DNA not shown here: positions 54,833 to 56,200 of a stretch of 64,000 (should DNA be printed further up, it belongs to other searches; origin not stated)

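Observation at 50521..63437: MarR-adjacent 10-gene array couples an ATP-dependent lactamase/hydantoinase, LLM oxidoreductase, CoA ligase and thioesterase to a full F420 toolkit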

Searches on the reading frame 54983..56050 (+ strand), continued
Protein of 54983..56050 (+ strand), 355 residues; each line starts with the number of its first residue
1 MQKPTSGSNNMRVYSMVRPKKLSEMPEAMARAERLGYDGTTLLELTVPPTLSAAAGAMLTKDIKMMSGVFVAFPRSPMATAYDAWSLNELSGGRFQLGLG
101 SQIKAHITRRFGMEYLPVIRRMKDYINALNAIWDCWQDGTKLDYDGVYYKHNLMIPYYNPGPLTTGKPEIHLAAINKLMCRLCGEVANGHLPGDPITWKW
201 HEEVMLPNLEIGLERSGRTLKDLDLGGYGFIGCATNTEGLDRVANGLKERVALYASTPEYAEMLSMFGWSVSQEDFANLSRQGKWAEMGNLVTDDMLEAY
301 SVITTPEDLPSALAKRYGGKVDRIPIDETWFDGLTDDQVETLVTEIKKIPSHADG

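Call 81: search_dna_similar(query=L083:16083-18425:+, collection=plasmids, mode=protein, max_evalue=1e-80, max_rows=60, rows=spread)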
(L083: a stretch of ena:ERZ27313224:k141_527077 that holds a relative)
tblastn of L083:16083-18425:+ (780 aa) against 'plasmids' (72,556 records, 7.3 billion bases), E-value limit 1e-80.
Records with a match: 58; places in all: 59; records where one place covers at least 80% of the query: 56.
Best place of each record, by identity: 60-80% 13; <60% 45.
By first word of the organism name: Sinorhizobium 12; Sphingobium 10; Rhodococcus 10; Leisingera 10; Paraburkholderia 2; Croceicoccus 2; Aromatoleum 1; Agrobacterium 1; Novosphingobium 1; Miltoncostaea 1; and 8 more.
By predicted mobility (MOB-suite, as given by PLSDB): non-mobilizable 34; conjugative 18; mobilizable 6.
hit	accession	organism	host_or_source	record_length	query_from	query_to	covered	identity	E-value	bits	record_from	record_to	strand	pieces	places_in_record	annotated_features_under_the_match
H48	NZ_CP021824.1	Sinorhizobium meliloti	Medicago truncatula,Single Cell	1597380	10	779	99%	62.5%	0e+0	971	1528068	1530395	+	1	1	none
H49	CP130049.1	Sinorhizobium meliloti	Medicago,Cell culture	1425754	10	779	99%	62.5%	0e+0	969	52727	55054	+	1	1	cofH: 5-amino-6-(D-ribitylamino)uracil--L-tyrosine 4-hydroxyphenyl ...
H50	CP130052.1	Sinorhizobium meliloti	Medicago,Cell culture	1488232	10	775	98%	62.8%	0e+0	975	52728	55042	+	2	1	none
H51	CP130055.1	Sinorhizobium meliloti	Medicago,Cell culture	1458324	10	779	99%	62.4%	0e+0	992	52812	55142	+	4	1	hypothetical protein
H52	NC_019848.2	Sinorhizobium meliloti GR4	-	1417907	27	770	95%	64.2%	0e+0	965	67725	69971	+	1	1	record has no annotation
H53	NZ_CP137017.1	Sinorhizobium fredii GR64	Phaseolus vulgaris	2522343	42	780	95%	64.2%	0e+0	971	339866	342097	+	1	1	record has no annotation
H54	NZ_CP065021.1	Sinorhizobium meliloti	Medicago sativa subsp. varia (Martyn) ...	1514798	42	779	95%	64.2%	0e+0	969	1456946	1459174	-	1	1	none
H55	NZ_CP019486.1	Sinorhizobium meliloti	alfalfa,single cell,nitrogen fixing ...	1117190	42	779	95%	64.1%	0e+0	967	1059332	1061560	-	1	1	record has no annotation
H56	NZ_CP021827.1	Sinorhizobium meliloti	Medicago truncatula,Single Cell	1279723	42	770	93%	64.7%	0e+0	964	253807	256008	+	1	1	record has no annotation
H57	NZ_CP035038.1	Sinorhizobium fredii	single cell,soil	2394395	42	780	95%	63.8%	0e+0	961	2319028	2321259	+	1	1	none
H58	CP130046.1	Sinorhizobium meliloti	Medicago,Cell culture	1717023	42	779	95%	62.9%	3e-166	1003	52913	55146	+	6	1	none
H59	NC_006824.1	Aromatoleum aromaticum EbN1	-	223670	21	773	97%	60.8%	0e+0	940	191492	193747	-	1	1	cofH: 5-amino-6-(D-ribitylamino)uracil--L-tyrosine 4-hydroxyphenyl ...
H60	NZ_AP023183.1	Paraburkholderia sp. PGU19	Physopelta gutta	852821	4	774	99%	57.1%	0e+0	896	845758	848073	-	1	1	cofH: 5-amino-6-(D-ribitylamino)uracil--L-tyrosine 4-hydroxyphenyl ...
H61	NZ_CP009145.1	Sinorhizobium meliloti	Medicago orbicularis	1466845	90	779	88%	63.7%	0e+0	895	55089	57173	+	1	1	none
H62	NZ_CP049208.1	Agrobacterium rubi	Raspberry,cell culture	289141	30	779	96%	57.9%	0e+0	893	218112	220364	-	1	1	cofH: 5-amino-6-(D-ribitylamino)uracil--L-tyrosine 4-hydroxyphenyl ...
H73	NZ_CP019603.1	Croceicoccus marinus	-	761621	10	773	98%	55.1%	0e+0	846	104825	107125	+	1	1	cofH: 5-amino-6-(D-ribitylamino)uracil--L-tyrosine 4-hydroxyphenyl ...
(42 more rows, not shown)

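Call 82: get_annotated_region(hit=H73, flank=13000)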
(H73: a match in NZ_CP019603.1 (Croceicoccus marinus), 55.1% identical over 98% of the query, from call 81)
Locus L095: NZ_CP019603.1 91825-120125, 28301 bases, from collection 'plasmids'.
description: Croceicoccus marinus strain E4A9 plasmid pCME4A9I, complete sequence
organism: Croceicoccus marinus (NCBI taxid 450378)
taxonomy: Bacteria; Pseudomonadota; Alphaproteobacteria; Sphingomonadales; Erythrobacteraceae; Croceicoccus; Croceicoccus marinus
host: -; source: -; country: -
typing (MOB-suite, as given by PLSDB): non-mobilizable; replicon rep_cluster_545
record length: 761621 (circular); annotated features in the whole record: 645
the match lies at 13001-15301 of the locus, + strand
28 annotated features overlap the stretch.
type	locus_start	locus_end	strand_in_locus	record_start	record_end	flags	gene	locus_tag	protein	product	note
CDS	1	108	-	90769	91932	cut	-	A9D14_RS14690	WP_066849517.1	acyl-CoA dehydrogenase family protein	-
CDS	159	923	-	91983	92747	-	-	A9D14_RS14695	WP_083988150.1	SDR family oxidoreductase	-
CDS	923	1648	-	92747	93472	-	-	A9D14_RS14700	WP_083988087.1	alpha/beta fold hydrolase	-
CDS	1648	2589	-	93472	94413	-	-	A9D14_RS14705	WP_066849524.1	VOC family protein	-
CDS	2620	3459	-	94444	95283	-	-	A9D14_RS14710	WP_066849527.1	fumarylacetoacetate hydrolase family protein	-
CDS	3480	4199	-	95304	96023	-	-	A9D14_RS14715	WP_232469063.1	SDR family oxidoreductase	-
CDS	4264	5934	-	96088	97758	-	-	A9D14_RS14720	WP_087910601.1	class I adenylate-forming enzyme family protein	-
CDS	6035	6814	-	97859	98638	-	-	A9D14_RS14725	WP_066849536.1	SDR family oxidoreductase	-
CDS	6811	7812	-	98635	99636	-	-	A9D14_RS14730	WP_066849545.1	zinc-binding dehydrogenase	-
CDS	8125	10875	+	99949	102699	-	-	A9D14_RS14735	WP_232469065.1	LuxR C-terminal-related transcriptional regulator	GO:0006355 - regulation of DNA-templated transcription [Evidence IEA]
CDS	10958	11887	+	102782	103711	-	-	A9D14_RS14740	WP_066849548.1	3-keto-5-aminohexanoate cleavage protein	-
CDS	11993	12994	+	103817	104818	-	-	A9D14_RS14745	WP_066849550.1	LLM class flavin-dependent oxidoreductase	-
CDS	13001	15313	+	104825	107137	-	cofH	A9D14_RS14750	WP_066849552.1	5-amino-6-(D-ribitylamino)uracil--L-tyrosine 4-hydroxyphenyl transferase CofH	-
CDS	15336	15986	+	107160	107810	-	npdG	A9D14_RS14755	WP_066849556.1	NADPH-dependent F420 reductase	-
CDS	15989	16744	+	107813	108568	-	cofE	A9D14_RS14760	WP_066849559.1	coenzyme F420-0:L-glutamate ligase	-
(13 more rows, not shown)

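Call 83: get_annotated_region(hit=H62, flank=13000)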
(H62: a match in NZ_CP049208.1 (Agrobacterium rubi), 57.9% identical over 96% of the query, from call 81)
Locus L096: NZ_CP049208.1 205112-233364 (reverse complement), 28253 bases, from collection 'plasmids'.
description: Agrobacterium rubi strain W2/73 plasmid pW2_73_1, complete sequence
organism: Agrobacterium rubi (NCBI taxid 28099)
taxonomy: Bacteria; Pseudomonadota; Alphaproteobacteria; Hyphomicrobiales; Rhizobiaceae; Agrobacterium; Agrobacterium rubi
host: -; source: Raspberry,cell culture; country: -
typing (MOB-suite, as given by PLSDB): conjugative; replicon rep_cluster_592; relaxase MOBQ; mating-pair formation MPF_T
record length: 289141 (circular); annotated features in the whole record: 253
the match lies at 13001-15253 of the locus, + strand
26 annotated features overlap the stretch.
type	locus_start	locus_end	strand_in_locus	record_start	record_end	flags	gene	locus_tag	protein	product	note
CDS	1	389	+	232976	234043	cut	torT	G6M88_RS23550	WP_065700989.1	TMAO reductase system periplasmic protein TorT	-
CDS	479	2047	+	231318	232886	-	-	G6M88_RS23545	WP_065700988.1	sugar ABC transporter ATP-binding protein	-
CDS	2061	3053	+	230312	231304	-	-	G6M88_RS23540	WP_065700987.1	ABC transporter permease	-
CDS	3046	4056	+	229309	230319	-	-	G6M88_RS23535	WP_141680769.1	ABC transporter permease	-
CDS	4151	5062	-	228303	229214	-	-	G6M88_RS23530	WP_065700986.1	LysR substrate-binding domain-containing protein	-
CDS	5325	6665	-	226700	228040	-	-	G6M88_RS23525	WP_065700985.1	acetyl-CoA carboxylase biotin carboxylase subunit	-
CDS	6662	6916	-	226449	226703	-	-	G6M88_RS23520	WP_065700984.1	acetyl-CoA carboxylase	GO:0006633 - fatty acid biosynthetic process [Evidence IEA]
CDS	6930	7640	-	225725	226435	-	-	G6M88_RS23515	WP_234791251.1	5-oxoprolinase subunit PxpA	GO:0005975 - carbohydrate metabolic process [Evidence IEA]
CDS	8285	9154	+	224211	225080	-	-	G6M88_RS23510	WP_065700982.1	carboxyltransferase domain-containing protein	-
CDS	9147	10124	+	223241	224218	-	-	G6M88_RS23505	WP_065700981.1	biotin-dependent carboxyltransferase family protein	-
CDS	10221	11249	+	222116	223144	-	-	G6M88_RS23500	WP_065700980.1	LLM class flavin-dependent oxidoreductase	-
CDS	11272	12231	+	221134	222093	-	cofD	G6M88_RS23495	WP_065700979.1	2-phospho-L-lactate transferase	-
CDS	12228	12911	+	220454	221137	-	cofC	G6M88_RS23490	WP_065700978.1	2-phospho-L-lactate guanylyltransferase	-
CDS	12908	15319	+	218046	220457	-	cofH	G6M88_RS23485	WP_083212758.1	5-amino-6-(D-ribitylamino)uracil--L-tyrosine 4-hydroxyphenyl transferase CofH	-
CDS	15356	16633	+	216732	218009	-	gabT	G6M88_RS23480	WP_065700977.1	4-aminobutyrate--2-oxoglutarate transaminase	GO:0009450 - gamma-aminobutyric acid catabolic process [Evidence IEA]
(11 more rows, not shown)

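Call 85: search_protein_families(library=ncbifam, proteins=[L096:10221-11249:+, L095:11993-12994:+, L093:5683-6726:+, L093:19424-20707:+], max_evalue=1e-10)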
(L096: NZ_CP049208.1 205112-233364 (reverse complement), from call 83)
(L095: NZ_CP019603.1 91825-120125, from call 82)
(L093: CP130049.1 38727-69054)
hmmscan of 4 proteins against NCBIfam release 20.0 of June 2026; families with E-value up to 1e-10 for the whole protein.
L096:10221-11249:+ (342 aa): 13 families
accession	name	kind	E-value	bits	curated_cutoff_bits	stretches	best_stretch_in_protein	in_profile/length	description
TIGR03619.1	F420_Rv2161c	subfamily_domain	3.3e-31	108.8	166.9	1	32-231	6-218/247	TIGR03619 family F420-dependent LLM class oxidoreductase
TIGR04020.1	seco_metab_LLM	subfamily_domain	1.2e-24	87.1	244.45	1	34-225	29-222/341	MupA/Atu3671 family FMN-dependent luciferase-like monooxygenase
TIGR03858.1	LLM_2I7G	subfamily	9.6e-23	80.7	462.25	1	31-340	33-335/337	Atu2307/SP_0267 family LLM class monooxygenase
TIGR04027.1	LLM_KPN_01858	hypoth_equivalog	2.6e-21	75.9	412.9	1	33-340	29-324/326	putative FMN-dependent luciferase-like monooxygenase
NF052254.1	luciferase_Alph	exception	1.1e-19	70.9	600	1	1-210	1-207/354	luciferase subunit alpha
TIGR03621.1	F420_MSMEG_2516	subfamily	1.5e-19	70.2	213.15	1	30-192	20-173/295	TIGR03621 family F420-dependent LLM class oxidoreductase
TIGR03560.1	F420_Rv1855c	subfamily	5.1e-18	65.7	231.4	1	20-220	9-218/227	TIGR03560 family F420-dependent LLM class oxidoreductase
TIGR03555.1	F420_mer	equivalog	3e-16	59.7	348.7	1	28-187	16-168/325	5,10-methylenetetrahydromethanopterin reductase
TIGR03571.1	lucif_BA3436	subfamily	4.9e-16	58.9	303.9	1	12-239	18-245/304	TIGR03571 family LLM class oxidoreductase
TIGR03558.1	oxido_grp_1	subfamily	5.7e-15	55.3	166.95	1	16-335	12-324/325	MsnO8 family LLM class oxidoreductase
NF002619.0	PRK02271.1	equivalog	3.6e-14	52.8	276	1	24-187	14-169/329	5,10-methylenetetrahydromethanopterin reductase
NF052255.1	luciferase_Beta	exception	7.9e-13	48.1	500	1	1-210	1-210/325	luciferase subunit beta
TIGR04036.1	LLM_CE1758_fam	subfamily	4.5e-12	45.4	479.1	0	33-186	37-191/355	CE1758 family FMN-dependent luciferase-like monooxygenase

L095:11993-12994:+ (333 aa): 13 families
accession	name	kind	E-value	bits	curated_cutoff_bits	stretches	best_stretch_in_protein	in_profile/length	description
TIGR03842.1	F420_CPS_4043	hypoth_equivalog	4.1e-32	111.6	295.45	1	14-308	13-304/329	TIGR03842 family LLM class F420-dependent oxidoreductase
TIGR03555.1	F420_mer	equivalog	2.8e-30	105.9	348.7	1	20-238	18-240/325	5,10-methylenetetrahydromethanopterin reductase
NF002619.0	PRK02271.1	equivalog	1.8e-28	99.8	276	1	20-326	20-320/329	5,10-methylenetetrahydromethanopterin reductase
TIGR03857.1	F420_MSMEG_2249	hypoth_equivalog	8.2e-22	77.9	218.4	1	55-206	54-212/329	TIGR03857 family LLM class F420-dependent oxidoreductase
TIGR03619.1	F420_Rv2161c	subfamily_domain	2.6e-19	69.8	166.9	1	32-223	35-234/247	TIGR03619 family F420-dependent LLM class oxidoreductase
TIGR04024.1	F420_NP1902A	hypoth_equivalog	7.7e-18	64.3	345.4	1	18-226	19-233/330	TIGR04024 family LLM class F420-dependent oxidoreductase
TIGR03564.1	F420_MSMEG_4879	subfamily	1.5e-17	64.1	234.25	1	43-208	26-200/265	TIGR03564 family F420-dependent LLM class oxidoreductase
TIGR03841.1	F420_Rv3093c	subfamily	7.4e-15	55.1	213.65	1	18-226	14-223/298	LLM class F420-dependent oxidoreductase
TIGR03559.1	F420_Rv3520c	subfamily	2.1e-14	53.3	335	0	133-228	150-246/325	LLM class F420-dependent oxidoreductase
TIGR03621.1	F420_MSMEG_2516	subfamily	2.8e-12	46.4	213.15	1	12-261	12-277/295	TIGR03621 family F420-dependent LLM class oxidoreductase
TIGR03560.1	F420_Rv1855c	subfamily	3.8e-12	46.5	231.4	0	31-200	40-222/227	TIGR03560 family F420-dependent LLM class oxidoreductase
TIGR04465.1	ArgArg_F420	equivalog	2.7e-11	43.2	470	1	41-211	92-273/364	F420-dependent hydroxymycolic acid dehydrogenase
TIGR03557.1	F420_G6P_family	subfamily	6.2e-11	42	210.4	1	34-176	44-194/316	TIGR03557 family F420-dependent LLM class oxidoreductase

L093:5683-6726:+ (347 aa): 2 families
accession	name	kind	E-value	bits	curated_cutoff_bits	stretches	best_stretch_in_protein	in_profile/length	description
TIGR00856.1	pyrC_dimer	equivalog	1.4e-121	405.7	292.95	1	5-345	2-340/341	dihydroorotase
TIGR00857.1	pyrC_multi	subfamily_domain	6e-12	45.2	279.05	0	34-282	71-328/412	dihydroorotase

L093:19424-20707:+ (427 aa): 37 families (the best 25 are shown)
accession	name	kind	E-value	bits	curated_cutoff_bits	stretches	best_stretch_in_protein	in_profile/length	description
NF005373.0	PRK06915.1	equivalog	1.8e-112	376.4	428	1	6-420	5-419/422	peptidase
NF005306.0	PRK06837.1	subfamily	2.7e-101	339.5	376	1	5-419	7-422/427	ArgE/DapE family deacylase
TIGR01910.1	DapE-ArgE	subfamily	5.6e-78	262.7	217.6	1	21-410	1-373/373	ArgE/DapE family deacylase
NF006370.0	PRK08596.1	equivalog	4.8e-54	183.5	412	1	7-420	6-421/425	acetylornithine deacetylase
NF006399.0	PRK08651.1-2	equivalog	2.4e-45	155.3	381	1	21-412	7-398/405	succinyl-diaminopimelate desuccinylase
NF006365.0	PRK08588.1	subfamily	6.2e-41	141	289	1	16-411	5-373/383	succinyl-diaminopimelate desuccinylase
NF006400.0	PRK08651.1-3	equivalog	2.2e-40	138.7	374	1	13-411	5-399/410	succinyl-diaminopimelate desuccinylase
NF009558.0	PRK13013.1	equivalog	1.2e-39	136.3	428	1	6-233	4-229/429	acetylornithine deacetylase/succinyl-diaminopimelate desuccinylase family protein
NF009555.0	PRK13004.1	equivalog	3.7e-37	128.2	321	1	7-246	4-223/399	YgeY family selenium metabolism-linked hydrolase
NF006398.0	PRK08651.1-1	equivalog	1.9e-35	122.6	439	1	9-418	3-399/403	succinyl-diaminopimelate desuccinylase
TIGR01892.1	AcOrn-deacetyl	equivalog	9.3e-35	120.3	297.7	1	75-411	41-361/365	acetylornithine deacetylase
NF009557.0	PRK13009.1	equivalog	2.3e-32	112.6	284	1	19-178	4-144/377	succinyl-diaminopimelate desuccinylase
NF010589.0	PRK13983.1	equivalog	3.5e-30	105.3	333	1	7-414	3-405/409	M20 family metallo-hydrolase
NF005710.0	PRK07522.1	subfamily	6.9e-30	104.5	412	1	79-406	54-376/391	acetylornithine deacetylase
TIGR01246.1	dapE_proteo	equivalog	2.7e-27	95.8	361.8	1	21-178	2-140/370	succinyl-diaminopimelate desuccinylase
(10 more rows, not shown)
